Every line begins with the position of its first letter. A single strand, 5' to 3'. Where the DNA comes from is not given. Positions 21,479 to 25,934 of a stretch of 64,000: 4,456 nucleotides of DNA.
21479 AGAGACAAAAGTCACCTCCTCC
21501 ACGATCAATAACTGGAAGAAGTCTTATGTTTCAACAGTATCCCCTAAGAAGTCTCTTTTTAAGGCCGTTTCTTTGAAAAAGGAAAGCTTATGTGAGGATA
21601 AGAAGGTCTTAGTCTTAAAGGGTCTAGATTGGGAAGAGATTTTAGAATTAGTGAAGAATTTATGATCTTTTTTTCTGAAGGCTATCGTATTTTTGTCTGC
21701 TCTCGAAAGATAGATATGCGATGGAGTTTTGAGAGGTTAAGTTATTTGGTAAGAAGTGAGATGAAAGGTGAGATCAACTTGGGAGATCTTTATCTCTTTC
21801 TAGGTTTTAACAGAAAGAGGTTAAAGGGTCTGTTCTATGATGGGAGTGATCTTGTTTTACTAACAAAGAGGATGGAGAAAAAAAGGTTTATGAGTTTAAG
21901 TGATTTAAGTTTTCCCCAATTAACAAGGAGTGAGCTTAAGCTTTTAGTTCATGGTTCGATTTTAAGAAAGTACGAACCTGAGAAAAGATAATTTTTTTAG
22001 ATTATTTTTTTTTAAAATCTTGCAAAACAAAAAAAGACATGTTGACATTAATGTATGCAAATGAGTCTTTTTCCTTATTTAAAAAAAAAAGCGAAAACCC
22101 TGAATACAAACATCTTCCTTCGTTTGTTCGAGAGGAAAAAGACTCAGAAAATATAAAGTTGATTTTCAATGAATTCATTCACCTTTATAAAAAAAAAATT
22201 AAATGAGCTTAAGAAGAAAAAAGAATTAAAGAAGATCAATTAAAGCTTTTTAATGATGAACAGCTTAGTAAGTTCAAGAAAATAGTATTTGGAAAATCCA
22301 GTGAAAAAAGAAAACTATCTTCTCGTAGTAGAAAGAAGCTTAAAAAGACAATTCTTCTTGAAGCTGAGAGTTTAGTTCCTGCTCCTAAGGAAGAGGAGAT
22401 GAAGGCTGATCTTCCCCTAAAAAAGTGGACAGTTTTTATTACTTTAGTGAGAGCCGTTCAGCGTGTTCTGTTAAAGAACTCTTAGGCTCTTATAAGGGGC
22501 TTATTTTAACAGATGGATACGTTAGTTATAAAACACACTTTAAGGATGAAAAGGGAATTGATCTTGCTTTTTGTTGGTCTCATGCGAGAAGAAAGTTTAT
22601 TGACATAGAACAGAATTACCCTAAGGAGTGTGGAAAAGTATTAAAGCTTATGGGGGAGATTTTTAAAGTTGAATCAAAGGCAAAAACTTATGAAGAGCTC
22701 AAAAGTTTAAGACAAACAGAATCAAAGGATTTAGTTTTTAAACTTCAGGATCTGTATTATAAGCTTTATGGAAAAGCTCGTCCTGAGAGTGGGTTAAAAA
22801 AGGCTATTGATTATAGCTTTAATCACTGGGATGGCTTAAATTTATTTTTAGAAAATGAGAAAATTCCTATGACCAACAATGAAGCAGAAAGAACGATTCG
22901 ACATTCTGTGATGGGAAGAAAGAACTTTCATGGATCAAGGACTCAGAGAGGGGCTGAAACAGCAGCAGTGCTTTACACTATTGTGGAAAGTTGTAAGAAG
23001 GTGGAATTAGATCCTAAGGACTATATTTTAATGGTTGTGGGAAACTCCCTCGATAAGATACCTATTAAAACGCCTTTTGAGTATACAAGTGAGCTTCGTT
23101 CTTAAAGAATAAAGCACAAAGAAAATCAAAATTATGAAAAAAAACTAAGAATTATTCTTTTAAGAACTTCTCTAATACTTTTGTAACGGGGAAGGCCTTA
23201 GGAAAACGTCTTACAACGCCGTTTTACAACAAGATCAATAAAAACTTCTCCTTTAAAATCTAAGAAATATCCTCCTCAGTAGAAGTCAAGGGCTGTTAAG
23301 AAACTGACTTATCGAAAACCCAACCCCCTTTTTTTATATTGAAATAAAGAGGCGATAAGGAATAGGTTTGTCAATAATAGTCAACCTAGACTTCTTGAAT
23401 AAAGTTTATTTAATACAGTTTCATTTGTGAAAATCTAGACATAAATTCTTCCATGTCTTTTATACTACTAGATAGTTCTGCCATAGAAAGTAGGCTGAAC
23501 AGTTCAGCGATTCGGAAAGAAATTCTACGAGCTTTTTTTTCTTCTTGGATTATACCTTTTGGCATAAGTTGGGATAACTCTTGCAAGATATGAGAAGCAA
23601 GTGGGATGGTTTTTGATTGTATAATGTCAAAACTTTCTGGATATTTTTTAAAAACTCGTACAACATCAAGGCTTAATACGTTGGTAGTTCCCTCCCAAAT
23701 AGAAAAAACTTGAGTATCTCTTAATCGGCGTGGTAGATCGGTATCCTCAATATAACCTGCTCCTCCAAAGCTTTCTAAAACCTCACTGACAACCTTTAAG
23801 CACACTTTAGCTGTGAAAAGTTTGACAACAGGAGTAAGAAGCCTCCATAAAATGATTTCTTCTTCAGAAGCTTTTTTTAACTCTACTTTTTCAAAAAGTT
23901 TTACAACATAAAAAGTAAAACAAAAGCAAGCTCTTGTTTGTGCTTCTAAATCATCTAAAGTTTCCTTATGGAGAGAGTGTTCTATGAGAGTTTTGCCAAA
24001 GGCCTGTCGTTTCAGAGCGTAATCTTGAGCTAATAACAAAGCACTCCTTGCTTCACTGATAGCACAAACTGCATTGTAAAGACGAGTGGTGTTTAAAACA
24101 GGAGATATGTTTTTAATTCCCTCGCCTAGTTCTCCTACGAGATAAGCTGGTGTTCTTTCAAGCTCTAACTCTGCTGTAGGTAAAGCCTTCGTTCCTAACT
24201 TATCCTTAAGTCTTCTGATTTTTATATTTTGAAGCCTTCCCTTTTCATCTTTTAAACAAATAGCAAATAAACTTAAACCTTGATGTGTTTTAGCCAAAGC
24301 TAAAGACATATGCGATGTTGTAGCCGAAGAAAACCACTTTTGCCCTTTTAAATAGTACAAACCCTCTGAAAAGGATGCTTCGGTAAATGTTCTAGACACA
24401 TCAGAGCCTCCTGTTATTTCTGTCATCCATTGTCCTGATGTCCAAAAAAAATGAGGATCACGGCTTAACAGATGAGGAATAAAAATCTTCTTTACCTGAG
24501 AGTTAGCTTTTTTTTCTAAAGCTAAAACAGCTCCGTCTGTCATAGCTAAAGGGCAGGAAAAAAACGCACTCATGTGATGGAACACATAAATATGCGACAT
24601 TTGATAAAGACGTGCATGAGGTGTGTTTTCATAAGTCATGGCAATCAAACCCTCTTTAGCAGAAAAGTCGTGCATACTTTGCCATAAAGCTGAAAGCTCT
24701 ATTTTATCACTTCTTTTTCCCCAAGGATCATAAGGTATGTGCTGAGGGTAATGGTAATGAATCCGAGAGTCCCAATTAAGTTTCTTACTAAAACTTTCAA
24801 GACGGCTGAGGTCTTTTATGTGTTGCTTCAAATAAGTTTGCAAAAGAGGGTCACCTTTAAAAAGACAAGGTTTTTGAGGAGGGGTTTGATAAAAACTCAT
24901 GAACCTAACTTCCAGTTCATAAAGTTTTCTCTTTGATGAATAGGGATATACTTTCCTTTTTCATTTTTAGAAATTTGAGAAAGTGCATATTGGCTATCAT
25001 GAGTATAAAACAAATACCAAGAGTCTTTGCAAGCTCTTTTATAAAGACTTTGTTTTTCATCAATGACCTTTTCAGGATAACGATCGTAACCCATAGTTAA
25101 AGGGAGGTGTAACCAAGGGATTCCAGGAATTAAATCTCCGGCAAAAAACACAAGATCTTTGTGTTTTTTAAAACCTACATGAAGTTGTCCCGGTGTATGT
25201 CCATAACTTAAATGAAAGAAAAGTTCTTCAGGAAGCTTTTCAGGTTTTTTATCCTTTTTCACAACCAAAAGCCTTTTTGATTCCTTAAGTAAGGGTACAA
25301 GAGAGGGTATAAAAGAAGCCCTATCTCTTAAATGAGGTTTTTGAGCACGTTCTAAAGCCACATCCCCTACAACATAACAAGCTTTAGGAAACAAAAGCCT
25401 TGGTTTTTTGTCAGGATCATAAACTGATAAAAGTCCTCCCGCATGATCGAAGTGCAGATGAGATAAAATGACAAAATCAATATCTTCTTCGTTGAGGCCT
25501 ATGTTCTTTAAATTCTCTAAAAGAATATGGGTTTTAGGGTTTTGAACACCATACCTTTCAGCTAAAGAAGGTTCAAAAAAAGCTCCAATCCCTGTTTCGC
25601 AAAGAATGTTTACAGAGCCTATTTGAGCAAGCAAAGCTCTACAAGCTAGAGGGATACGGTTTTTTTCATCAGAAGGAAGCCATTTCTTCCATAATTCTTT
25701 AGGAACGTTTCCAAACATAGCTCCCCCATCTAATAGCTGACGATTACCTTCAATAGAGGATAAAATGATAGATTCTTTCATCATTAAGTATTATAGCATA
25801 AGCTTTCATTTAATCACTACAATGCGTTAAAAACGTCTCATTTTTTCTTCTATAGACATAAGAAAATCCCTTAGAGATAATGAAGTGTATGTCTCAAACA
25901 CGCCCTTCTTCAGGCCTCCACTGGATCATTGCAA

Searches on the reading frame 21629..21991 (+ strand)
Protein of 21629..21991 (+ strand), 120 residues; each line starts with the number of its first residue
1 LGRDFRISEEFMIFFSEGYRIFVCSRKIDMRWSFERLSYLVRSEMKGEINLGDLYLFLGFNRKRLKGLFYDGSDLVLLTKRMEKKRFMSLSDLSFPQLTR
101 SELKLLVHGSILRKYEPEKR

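Call 45: search_protein_families(library=pfam, proteins=[window:21629-21991:+], max_evalue=0.01)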
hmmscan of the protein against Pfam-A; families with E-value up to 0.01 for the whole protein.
window:21629-21991:+ (120 aa): 1 family
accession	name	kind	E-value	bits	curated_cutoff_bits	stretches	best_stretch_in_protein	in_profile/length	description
PF05717.18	TnpB_IS66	-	6.1e-20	71.4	26.6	1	20-114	2-98/101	IS66 Orf2 like protein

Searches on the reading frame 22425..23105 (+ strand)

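Call 45: search_protein_families(library=pfam, proteins=[window:22425-23105:+], max_evalue=0.01)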
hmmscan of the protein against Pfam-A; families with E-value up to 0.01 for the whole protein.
window:22425-23105:+ (226 aa): 2 families
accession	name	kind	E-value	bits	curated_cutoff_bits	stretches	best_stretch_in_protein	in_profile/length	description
PF03050.20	DDE_Tnp_IS66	-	3.7e-46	158.2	23.1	1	4-178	107-283/284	Transposase IS66 family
PF18234.7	VioE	-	0.0058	17.3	25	0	31-96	11-79/182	Violacein biosynthetic enzyme VioE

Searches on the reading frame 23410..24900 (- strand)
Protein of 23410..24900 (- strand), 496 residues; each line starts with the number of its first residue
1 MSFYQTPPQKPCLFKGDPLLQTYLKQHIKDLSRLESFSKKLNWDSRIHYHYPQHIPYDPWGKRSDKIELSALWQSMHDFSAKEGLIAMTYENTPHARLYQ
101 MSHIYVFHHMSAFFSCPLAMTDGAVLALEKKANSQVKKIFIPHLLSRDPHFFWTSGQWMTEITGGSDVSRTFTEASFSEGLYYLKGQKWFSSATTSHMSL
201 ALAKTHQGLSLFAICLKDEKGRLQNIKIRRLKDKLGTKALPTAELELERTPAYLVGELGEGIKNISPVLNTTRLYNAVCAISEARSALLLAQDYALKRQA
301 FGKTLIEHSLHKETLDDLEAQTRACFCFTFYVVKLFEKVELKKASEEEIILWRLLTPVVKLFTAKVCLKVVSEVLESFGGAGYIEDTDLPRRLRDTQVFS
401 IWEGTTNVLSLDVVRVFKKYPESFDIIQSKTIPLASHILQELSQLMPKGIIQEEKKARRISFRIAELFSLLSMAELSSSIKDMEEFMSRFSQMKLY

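Call 21: search_protein_families(library=pfam, proteins=[window:23410-24900:-])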
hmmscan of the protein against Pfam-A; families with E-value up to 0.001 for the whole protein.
window:23410-24900:- (496 aa): 5 families
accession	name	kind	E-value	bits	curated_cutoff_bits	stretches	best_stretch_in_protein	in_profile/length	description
PF00441.29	Acyl-CoA_dh_1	-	5.9e-25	88.6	22.4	1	259-415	1-147/150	Acyl-CoA dehydrogenase, C-terminal domain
PF02770.24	Acyl-CoA_dh_M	-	4.3e-14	52.9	33.3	1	157-249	2-96/97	Acyl-CoA dehydrogenase, middle domain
PF18158.6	AidB_N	-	7e-11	42.9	22.9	1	26-147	32-152/156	Adaptive response protein AidB N-terminal domain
PF22924.1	ACOX_C_alpha1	-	4.3e-08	33.6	27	1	280-416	15-167/169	Acyl-CoA oxidase, C-alpha1 domain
PF08028.16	Acyl-CoA_dh_2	-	5e-08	33.8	22.7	1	278-404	5-131/134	Acyl-CoA dehydrogenase, C-terminal domain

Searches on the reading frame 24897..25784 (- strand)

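Call 69: search_protein_families(library=pfam, proteins=[window:24897-25784:-], max_evalue=0.001)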
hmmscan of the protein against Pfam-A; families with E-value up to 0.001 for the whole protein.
window:24897-25784:- (295 aa): 2 families
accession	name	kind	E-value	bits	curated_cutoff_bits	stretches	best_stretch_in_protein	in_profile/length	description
PF00753.33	Lactamase_B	-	1.2e-17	65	22.7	1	59-262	17-196/196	Metallo-beta-lactamase superfamily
PF12706.13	Lactamase_B_2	-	0.00011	22.3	27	1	99-123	26-52/200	Beta-lactamase superfamily domain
